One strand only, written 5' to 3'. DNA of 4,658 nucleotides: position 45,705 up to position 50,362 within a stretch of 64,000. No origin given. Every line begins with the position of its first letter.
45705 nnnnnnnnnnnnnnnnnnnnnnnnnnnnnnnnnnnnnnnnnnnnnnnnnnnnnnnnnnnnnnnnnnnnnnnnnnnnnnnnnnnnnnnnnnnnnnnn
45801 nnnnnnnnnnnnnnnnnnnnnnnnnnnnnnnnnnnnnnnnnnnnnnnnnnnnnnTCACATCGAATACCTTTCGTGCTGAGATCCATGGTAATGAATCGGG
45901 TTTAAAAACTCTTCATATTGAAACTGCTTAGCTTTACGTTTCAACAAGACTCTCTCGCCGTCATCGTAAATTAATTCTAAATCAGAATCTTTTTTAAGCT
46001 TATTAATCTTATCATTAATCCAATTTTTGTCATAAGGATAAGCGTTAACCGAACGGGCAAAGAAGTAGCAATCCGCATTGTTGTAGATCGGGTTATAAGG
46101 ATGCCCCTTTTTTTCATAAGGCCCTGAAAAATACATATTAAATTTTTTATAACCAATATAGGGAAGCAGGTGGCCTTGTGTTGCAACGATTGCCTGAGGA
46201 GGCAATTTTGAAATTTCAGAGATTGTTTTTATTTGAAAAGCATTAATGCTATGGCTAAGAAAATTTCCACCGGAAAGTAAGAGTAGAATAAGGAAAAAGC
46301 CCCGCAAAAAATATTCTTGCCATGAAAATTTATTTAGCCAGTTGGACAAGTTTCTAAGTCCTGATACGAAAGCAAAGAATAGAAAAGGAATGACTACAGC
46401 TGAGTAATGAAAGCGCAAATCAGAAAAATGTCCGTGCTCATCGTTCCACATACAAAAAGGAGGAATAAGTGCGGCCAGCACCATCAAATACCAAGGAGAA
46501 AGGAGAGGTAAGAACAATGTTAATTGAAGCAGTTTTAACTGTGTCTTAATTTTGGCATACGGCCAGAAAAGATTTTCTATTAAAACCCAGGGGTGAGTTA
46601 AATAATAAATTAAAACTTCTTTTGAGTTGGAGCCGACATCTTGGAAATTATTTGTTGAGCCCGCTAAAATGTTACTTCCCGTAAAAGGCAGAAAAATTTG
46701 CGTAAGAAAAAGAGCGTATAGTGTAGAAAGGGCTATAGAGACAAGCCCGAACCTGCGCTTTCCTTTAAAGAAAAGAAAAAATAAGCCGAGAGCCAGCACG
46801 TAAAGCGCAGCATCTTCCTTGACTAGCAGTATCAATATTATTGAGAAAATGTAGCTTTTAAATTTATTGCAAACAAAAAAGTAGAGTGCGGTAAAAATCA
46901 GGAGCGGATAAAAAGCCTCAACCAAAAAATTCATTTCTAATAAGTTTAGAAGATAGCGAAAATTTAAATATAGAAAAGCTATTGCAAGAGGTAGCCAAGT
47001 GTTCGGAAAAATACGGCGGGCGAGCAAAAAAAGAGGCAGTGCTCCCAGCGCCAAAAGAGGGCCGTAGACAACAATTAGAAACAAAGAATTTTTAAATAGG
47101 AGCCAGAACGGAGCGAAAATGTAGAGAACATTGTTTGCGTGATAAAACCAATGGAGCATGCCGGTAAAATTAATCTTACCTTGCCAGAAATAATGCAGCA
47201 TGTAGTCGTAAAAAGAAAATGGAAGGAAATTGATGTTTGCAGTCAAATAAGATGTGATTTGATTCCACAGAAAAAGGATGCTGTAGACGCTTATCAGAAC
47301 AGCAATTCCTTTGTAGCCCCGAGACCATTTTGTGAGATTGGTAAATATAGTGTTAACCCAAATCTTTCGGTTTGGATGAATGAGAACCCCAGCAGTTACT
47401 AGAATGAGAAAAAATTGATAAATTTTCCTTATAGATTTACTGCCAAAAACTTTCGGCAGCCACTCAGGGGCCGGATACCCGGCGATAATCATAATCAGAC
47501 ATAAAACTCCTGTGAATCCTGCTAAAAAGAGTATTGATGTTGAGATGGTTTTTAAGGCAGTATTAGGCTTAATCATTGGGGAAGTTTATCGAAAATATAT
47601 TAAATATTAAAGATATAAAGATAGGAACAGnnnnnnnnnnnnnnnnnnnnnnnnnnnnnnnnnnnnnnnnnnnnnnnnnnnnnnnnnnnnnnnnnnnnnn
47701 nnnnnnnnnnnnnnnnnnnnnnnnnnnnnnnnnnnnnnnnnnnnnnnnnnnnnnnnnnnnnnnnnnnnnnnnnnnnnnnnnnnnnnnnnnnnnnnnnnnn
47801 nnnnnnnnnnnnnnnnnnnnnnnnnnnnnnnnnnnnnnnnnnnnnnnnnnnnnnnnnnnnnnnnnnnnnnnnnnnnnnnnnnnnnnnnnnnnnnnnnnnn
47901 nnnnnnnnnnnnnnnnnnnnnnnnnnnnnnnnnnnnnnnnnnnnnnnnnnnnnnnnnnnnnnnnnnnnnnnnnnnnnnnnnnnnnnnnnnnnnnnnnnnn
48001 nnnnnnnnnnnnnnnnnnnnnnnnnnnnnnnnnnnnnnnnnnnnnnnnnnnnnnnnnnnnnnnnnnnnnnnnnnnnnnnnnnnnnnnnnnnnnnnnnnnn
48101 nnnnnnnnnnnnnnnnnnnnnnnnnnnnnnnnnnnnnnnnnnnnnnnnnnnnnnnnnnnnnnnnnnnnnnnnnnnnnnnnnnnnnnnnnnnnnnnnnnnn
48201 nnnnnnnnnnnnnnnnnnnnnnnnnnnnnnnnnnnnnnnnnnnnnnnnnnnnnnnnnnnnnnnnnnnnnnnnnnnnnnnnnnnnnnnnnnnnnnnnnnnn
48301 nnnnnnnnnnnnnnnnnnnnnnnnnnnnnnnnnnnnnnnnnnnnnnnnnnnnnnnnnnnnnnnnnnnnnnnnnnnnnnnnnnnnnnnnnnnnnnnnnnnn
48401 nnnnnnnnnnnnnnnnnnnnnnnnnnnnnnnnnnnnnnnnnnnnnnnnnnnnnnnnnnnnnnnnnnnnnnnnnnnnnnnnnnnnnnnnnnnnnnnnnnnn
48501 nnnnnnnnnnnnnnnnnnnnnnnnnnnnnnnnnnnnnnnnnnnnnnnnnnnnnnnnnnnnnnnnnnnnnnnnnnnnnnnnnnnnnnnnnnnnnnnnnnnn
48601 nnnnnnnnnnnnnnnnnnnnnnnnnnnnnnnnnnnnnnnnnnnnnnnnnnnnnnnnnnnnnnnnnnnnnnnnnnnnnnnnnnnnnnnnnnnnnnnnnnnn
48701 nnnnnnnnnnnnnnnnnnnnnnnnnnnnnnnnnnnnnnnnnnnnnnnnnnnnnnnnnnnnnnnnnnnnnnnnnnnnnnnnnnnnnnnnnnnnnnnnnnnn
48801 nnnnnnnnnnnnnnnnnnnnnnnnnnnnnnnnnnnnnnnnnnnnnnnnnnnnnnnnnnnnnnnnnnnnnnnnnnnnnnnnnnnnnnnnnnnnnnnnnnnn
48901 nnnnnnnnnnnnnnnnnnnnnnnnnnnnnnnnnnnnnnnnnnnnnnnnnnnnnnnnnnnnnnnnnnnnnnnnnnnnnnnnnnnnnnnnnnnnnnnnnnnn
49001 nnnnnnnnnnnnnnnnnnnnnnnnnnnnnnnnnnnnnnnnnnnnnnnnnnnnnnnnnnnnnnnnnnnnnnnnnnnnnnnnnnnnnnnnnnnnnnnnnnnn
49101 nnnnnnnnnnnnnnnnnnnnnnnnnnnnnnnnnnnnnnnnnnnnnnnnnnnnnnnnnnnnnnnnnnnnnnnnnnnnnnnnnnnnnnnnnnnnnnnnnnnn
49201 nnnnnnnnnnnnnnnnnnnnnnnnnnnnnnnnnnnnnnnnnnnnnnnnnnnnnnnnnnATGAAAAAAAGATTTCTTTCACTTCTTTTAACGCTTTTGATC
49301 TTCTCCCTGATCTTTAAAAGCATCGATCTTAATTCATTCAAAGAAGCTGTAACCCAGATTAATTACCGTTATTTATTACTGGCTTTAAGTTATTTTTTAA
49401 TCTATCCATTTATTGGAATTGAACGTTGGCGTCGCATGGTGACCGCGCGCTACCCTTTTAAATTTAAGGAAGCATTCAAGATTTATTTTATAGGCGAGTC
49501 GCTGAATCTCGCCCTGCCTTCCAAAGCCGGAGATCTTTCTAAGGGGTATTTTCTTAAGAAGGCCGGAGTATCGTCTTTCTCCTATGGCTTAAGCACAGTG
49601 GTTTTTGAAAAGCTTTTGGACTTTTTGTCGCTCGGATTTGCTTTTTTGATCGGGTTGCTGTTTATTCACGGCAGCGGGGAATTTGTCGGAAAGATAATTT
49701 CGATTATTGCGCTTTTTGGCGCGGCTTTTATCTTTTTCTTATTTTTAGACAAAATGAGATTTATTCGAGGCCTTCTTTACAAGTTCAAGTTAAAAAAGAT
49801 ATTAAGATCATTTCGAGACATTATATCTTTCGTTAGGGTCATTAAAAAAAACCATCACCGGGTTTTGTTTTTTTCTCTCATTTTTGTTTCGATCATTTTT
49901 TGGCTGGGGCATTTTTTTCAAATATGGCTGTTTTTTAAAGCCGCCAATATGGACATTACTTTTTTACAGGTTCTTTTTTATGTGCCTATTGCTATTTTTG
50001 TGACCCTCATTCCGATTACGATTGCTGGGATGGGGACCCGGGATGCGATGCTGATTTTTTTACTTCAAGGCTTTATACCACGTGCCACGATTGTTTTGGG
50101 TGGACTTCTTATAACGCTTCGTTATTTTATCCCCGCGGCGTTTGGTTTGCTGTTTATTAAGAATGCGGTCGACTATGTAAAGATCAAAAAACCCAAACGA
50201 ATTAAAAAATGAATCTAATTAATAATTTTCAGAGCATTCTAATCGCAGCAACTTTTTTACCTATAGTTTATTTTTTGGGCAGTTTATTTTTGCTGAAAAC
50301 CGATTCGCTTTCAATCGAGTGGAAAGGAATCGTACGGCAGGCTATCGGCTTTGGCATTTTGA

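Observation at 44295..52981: Three further GT2 plus GT-C pairs, one as an inverted minus-strand module, plus a flippase-like protein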

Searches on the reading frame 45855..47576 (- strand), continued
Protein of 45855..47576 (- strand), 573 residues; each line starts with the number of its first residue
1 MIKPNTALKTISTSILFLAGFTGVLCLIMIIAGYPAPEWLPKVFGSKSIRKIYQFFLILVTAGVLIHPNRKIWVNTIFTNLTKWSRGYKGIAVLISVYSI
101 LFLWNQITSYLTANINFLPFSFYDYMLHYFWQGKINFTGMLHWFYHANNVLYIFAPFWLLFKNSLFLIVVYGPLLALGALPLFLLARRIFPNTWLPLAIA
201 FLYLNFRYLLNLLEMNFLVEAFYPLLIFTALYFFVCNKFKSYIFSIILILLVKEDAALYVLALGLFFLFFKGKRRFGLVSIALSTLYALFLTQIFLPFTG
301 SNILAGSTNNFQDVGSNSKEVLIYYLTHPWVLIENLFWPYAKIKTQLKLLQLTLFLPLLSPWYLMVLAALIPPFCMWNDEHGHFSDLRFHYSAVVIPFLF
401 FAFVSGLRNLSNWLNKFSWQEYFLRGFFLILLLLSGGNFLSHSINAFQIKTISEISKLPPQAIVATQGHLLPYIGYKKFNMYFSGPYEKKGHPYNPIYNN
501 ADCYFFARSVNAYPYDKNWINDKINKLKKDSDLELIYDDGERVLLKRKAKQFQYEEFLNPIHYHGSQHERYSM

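Call 89: search_protein_families(library=pfam, proteins=[L098:3865-4917:+, L098:4910-5710:+, L098:5679-6836:+, L098:6742-7950:+, L098:11132-12313:+, L098:12310-13461:+, L098:13638-15035:+], max_evalue=0.001)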
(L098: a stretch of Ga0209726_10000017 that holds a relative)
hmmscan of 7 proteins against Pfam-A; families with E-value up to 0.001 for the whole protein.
L098:3865-4917:+ (350 aa): 4 families
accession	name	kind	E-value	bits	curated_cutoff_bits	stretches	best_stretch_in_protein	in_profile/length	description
PF00534.26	Glycos_transf_1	-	6.9e-13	48.9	26.4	1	176-295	15-139/172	Glycosyl transferases group 1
PF13439.12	Glyco_transf_4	-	3.8e-11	43.7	28.5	1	17-159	3-168/170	Glycosyltransferase Family 4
PF13692.12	Glyco_trans_1_4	-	3.3e-09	37.6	27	1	179-298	4-127/142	Glycosyl transferases group 1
PF13579.12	Glyco_trans_4_4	-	1.1e-07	32.8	29.7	1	48-156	71-158/158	Glycosyl transferase 4-like domain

L098:4910-5710:+ (266 aa): 1 family
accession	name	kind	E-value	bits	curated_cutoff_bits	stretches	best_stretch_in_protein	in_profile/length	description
PF01066.26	CDP-OH_P_transf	-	3.5e-10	40.9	22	1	46-168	3-124/152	CDP-alcohol phosphatidyltransferase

L098:5679-6836:+ (385 aa): 1 family
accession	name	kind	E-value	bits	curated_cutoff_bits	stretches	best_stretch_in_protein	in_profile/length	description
PF01075.23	Glyco_transf_9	-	5.4e-41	141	22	1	121-362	3-244/247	Glycosyltransferase family 9 (heptosyltransferase)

L098:6742-7950:+ (402 aa): 6 families
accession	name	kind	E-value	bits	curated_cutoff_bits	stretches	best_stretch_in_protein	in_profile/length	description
PF00534.26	Glycos_transf_1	-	2.1e-30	105.9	26.4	1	211-375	4-169/172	Glycosyl transferases group 1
PF13692.12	Glyco_trans_1_4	-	4.7e-25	88.9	27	1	223-364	2-142/142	Glycosyl transferases group 1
PF20706.3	GT4-conflict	-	2.6e-13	50.2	26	1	158-334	141-315/385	Family 4 Glycosyltransferase in conflict systems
PF13439.12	Glyco_transf_4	-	8.1e-13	49.2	28.5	1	47-199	3-169/170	Glycosyltransferase Family 4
PF13524.12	Glyco_trans_1_2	-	5.3e-07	30.1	25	1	242-379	7-129/144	Glycosyl transferase-like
PF13579.12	Glyco_trans_4_4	-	5.4e-07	30.5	29.7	1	108-193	70-156/158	Glycosyl transferase 4-like domain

L098:11132-12313:+ (393 aa): 6 families
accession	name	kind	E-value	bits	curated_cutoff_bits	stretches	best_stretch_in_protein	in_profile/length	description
PF00534.26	Glycos_transf_1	-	3.3e-34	118.3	26.4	1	199-364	2-171/172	Glycosyl transferases group 1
PF13692.12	Glyco_trans_1_4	-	5.5e-25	88.7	27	1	212-334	2-128/142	Glycosyl transferases group 1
PF13439.12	Glyco_transf_4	-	3e-24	86.4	28.5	1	38-191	1-169/170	Glycosyltransferase Family 4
PF13579.12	Glyco_trans_4_4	-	4.3e-13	50.3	29.7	1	39-145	1-108/158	Glycosyl transferase 4-like domain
PF13477.12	Glyco_trans_4_2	-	5.8e-08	33.4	23.4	1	44-141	12-108/139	Glycosyl transferase 4-like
PF20706.3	GT4-conflict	-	1.2e-07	31.5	26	1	286-326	283-323/385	Family 4 Glycosyltransferase in conflict systems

L098:12310-13461:+ (383 aa): 4 families
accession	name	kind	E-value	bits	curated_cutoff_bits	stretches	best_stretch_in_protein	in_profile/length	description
PF00534.26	Glycos_transf_1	-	1.4e-25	90.3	26.4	1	202-339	18-168/172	Glycosyl transferases group 1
PF13692.12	Glyco_trans_1_4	-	2.1e-21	77.1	27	1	202-325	4-138/142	Glycosyl transferases group 1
PF13439.12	Glyco_transf_4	-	4.6e-11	43.5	28.5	1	17-189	3-169/170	Glycosyltransferase Family 4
PF20706.3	GT4-conflict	-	1.7e-05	24.5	26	1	255-363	271-378/385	Family 4 Glycosyltransferase in conflict systems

L098:13638-15035:+ (465 aa): 2 families
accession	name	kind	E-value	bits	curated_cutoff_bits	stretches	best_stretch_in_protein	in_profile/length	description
PF02397.22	Bac_transf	-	3.4e-72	242.2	27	1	281-460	1-176/179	Bacterial sugar transferase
PF13727.12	CoA_binding_3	-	1.9e-16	61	25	1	71-219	6-150/175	CoA-binding domain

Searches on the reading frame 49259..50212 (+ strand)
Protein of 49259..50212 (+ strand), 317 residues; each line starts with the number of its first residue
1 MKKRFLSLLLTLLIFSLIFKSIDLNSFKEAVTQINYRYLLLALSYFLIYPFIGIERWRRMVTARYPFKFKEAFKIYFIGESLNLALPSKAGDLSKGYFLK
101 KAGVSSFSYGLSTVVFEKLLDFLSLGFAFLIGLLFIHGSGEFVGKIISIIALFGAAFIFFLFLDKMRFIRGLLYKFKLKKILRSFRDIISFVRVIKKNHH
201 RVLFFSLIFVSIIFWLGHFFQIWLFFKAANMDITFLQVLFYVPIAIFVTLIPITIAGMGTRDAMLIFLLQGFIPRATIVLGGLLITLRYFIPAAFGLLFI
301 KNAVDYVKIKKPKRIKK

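Call 4: search_protein_families(library=pfam, proteins=[window:49259-50212:+], max_evalue=0.01)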
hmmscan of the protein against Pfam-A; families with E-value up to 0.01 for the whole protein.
window:49259-50212:+ (317 aa): 1 family
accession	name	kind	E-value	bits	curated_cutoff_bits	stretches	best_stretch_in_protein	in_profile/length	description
PF03706.18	LPG_synthase_TM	-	7e-43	147.6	33.4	1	5-294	2-300/302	Lysylphosphatidylglycerol synthase TM region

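Call 14: search_protein_families(library=ncbifam, proteins=[window:49259-50212:+], max_evalue=0.01)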
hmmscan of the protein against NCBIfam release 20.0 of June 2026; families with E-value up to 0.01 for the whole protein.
window:49259-50212:+ (317 aa): 1 family
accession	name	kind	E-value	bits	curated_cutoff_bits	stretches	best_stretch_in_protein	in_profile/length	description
TIGR00374.1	TIGR00374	subfamily_domain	4.5e-21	75.6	43.2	1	9-300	2-310/323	flippase-like domain-containing protein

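Call 59: search_solved_structures(query=window:49259-50212:+, max_evalue=0.1)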
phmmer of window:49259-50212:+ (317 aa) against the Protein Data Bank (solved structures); distinct sequences matched with E-value up to 0.1: 0.
